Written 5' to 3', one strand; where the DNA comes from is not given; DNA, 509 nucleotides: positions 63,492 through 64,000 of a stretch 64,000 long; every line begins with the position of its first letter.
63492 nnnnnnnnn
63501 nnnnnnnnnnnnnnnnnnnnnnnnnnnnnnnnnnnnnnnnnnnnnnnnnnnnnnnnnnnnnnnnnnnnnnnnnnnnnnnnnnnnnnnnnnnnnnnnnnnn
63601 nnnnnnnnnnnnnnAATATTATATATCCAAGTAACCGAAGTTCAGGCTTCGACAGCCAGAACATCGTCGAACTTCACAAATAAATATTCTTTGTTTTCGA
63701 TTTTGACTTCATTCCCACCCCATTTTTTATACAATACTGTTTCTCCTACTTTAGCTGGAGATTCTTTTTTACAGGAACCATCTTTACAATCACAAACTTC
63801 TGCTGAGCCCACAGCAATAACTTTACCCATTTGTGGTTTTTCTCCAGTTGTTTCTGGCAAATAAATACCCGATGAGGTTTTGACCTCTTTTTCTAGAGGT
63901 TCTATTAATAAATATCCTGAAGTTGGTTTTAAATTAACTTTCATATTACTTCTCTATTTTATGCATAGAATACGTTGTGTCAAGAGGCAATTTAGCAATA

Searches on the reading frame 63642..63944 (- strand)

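Call 10: search_protein_families(library=pfam, proteins=[window:63642-63944:-], max_evalue=0.001)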
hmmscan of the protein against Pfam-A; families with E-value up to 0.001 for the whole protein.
window:63642-63944:- (100 aa): 1 family
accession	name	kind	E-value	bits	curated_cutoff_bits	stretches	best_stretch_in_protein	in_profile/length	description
PF00166.26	Cpn10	-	4.1e-24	84.9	21.1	1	4-98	1-92/93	Chaperonin 10 Kd subunit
